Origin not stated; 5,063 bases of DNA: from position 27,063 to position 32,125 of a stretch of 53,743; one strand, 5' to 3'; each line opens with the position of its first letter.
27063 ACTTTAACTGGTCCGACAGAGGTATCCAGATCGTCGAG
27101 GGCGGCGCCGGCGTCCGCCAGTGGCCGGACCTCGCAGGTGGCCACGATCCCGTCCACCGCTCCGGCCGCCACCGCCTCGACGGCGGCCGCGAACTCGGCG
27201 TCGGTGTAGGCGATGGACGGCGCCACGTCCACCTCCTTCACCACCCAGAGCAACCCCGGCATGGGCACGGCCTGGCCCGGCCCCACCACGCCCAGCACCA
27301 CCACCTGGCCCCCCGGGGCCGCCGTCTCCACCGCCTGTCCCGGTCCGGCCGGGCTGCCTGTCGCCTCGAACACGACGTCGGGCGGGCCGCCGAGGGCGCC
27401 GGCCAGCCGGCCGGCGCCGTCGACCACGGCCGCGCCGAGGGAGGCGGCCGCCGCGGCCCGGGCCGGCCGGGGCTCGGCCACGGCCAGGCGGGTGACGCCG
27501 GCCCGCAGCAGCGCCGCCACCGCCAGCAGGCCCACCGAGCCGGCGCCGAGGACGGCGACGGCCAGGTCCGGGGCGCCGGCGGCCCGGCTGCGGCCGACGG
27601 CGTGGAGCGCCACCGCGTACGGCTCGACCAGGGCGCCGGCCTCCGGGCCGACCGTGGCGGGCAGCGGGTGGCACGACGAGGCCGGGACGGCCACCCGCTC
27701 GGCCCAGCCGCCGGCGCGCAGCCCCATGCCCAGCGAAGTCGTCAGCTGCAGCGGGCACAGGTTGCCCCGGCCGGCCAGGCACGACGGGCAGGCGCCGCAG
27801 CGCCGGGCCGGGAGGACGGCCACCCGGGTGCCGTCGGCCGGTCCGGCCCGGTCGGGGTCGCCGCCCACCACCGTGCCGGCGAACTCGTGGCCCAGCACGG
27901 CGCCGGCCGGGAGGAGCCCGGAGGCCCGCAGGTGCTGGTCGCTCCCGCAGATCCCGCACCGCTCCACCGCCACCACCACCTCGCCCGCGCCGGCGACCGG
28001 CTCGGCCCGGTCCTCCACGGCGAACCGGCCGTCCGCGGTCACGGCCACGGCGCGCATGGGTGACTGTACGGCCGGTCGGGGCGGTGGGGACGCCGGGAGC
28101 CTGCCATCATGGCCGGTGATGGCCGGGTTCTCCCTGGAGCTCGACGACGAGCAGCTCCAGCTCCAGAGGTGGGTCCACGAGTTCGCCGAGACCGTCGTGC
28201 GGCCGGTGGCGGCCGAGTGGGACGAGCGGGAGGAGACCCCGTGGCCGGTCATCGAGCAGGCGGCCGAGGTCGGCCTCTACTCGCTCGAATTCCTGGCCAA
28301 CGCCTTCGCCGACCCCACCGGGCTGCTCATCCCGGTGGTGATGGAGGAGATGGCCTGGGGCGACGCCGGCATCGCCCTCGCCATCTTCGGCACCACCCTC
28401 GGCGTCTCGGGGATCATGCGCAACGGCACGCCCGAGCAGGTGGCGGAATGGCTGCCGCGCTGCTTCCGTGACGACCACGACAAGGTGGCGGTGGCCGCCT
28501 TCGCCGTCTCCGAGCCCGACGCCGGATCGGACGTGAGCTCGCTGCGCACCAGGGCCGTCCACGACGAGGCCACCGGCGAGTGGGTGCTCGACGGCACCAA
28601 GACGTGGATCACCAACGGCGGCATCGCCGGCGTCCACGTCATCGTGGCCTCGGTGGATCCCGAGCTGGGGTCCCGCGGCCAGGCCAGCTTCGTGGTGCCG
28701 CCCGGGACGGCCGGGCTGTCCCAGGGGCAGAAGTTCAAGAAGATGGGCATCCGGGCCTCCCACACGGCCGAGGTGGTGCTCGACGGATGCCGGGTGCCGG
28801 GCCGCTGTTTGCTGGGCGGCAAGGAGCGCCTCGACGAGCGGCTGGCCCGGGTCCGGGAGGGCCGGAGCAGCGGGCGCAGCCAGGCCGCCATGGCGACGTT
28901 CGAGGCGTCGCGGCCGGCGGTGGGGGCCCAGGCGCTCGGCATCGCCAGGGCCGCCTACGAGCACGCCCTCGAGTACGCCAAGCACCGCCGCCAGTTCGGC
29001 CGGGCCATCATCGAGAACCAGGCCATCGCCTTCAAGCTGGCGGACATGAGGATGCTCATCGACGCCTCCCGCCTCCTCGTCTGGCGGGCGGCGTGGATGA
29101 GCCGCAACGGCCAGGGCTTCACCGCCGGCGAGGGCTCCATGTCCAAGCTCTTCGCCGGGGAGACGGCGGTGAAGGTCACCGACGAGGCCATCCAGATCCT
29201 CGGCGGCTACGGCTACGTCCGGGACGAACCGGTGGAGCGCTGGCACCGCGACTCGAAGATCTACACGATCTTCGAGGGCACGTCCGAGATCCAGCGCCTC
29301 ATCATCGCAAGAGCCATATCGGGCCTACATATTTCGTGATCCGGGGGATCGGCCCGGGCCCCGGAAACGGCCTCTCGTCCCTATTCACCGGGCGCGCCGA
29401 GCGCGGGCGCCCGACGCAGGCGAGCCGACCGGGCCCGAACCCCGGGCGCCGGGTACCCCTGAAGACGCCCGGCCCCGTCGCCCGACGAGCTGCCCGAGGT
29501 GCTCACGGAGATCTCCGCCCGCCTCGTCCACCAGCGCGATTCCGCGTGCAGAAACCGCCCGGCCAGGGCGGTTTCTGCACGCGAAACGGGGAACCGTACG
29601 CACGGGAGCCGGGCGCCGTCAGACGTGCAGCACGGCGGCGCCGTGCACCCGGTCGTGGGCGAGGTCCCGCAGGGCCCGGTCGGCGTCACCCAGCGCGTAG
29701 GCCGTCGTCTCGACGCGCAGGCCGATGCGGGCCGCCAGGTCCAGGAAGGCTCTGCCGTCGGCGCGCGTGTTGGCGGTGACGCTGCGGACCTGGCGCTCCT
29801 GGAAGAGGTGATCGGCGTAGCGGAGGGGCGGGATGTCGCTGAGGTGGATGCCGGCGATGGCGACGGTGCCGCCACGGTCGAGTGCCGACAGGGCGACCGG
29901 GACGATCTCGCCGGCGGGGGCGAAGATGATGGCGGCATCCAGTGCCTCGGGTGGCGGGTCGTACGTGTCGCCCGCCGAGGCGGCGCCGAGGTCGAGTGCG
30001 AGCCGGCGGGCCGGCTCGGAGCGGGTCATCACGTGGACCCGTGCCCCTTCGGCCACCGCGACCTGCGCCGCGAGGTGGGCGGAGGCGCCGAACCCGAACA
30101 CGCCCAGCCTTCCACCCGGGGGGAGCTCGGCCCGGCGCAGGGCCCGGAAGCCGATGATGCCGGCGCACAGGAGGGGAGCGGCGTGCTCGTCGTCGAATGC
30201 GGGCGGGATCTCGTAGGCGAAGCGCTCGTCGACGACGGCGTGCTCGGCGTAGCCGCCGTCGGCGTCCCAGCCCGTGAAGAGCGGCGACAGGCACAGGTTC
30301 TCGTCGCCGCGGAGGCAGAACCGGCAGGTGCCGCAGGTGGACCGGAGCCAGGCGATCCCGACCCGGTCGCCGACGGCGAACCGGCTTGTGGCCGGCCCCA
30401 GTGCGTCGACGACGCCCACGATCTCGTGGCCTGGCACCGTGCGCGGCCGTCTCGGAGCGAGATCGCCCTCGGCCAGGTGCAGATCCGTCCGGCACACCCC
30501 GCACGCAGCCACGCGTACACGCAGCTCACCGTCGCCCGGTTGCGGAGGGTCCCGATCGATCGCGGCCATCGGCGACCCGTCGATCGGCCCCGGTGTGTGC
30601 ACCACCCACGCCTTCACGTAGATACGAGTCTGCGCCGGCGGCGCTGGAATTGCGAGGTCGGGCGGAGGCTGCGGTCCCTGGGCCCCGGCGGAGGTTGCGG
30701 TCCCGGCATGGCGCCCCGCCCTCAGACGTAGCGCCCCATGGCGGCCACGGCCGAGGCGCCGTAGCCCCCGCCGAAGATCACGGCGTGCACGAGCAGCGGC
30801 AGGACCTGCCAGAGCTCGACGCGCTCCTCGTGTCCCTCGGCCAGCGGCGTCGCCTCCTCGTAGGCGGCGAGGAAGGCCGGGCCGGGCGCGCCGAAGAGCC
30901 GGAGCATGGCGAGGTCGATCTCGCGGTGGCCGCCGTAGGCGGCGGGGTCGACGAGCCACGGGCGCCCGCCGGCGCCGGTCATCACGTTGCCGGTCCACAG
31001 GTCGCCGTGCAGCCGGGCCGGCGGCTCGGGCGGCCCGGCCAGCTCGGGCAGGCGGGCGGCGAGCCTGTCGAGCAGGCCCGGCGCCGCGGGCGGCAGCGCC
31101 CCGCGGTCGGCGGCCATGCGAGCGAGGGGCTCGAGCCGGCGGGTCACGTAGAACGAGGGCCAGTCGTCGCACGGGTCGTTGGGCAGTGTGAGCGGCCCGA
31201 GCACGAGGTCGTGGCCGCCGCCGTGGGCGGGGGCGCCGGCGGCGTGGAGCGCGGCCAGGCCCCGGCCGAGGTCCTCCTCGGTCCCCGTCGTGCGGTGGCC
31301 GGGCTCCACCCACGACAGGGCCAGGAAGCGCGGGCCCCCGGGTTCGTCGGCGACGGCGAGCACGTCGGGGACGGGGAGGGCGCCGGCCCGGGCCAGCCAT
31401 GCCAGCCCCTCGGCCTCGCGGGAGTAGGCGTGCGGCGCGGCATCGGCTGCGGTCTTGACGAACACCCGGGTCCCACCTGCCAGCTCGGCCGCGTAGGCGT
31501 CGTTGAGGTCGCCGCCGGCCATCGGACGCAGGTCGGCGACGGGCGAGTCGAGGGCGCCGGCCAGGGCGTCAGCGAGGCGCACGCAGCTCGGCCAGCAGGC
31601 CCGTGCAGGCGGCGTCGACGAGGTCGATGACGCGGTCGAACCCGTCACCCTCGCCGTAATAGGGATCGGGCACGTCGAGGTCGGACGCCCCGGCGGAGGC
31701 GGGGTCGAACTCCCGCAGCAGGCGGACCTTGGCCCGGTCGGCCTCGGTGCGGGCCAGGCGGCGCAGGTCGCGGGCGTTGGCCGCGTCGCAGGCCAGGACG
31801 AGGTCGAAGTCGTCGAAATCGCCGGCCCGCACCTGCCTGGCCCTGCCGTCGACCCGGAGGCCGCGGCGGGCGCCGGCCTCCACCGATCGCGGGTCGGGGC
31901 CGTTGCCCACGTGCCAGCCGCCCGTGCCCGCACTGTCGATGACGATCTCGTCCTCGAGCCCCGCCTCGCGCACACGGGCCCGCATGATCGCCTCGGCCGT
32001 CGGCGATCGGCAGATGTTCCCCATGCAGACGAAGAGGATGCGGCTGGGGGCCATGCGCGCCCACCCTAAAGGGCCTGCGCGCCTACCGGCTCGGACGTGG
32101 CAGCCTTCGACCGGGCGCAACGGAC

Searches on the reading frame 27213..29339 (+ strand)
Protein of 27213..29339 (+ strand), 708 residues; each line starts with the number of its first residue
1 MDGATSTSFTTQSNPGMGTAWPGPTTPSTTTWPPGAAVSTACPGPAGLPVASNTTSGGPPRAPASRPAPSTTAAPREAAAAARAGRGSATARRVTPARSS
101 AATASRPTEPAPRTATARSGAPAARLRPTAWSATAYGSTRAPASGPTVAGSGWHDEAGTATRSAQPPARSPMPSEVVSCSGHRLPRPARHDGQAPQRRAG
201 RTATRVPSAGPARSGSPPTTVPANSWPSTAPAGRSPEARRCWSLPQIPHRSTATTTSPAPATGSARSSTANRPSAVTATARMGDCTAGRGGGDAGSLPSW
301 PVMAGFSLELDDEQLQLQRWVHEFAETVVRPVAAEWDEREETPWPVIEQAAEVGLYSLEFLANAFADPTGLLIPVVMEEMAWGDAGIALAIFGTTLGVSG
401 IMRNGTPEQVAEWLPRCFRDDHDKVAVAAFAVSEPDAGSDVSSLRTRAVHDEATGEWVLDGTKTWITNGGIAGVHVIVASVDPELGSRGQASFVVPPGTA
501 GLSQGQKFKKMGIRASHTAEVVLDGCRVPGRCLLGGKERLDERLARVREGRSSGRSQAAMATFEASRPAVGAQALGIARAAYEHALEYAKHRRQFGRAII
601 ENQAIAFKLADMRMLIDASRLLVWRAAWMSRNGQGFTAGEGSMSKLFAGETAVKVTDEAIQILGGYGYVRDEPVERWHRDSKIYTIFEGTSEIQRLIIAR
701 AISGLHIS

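Call 52: search_protein_families(library=pfam, proteins=[window:27213-29339:+], max_evalue=0.00001)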
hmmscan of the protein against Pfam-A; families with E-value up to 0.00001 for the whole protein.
window:27213-29339:+ (708 aa): 4 families
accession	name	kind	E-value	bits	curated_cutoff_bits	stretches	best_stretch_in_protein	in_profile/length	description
PF00441.29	Acyl-CoA_dh_1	-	3.9e-51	173.6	22.4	1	558-702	6-149/150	Acyl-CoA dehydrogenase, C-terminal domain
PF08028.16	Acyl-CoA_dh_2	-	5.9e-23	82.1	22.7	1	570-691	3-133/134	Acyl-CoA dehydrogenase, C-terminal domain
PF02770.24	Acyl-CoA_dh_M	-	1.4e-22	80.1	33.3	1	429-526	1-97/97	Acyl-CoA dehydrogenase, middle domain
PF02771.21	Acyl-CoA_dh_N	-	6.6e-18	65.6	22.9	1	312-418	2-110/113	Acyl-CoA dehydrogenase, N-terminal domain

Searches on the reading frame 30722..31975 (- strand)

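Call 52: search_protein_families(library=pfam, proteins=[window:30722-31975:-], max_evalue=0.00001)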
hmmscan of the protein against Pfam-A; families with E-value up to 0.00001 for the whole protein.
window:30722-31975:- (417 aa): 2 families
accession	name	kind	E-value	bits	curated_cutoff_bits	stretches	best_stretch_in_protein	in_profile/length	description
PF03881.20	Fructosamin_kin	-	9.3e-55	186.3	22.4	1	146-415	19-284/288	Fructosamine kinase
PF01636.29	APH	-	4.2e-18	66.4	23.2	1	149-377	2-230/239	Phosphotransferase enzyme family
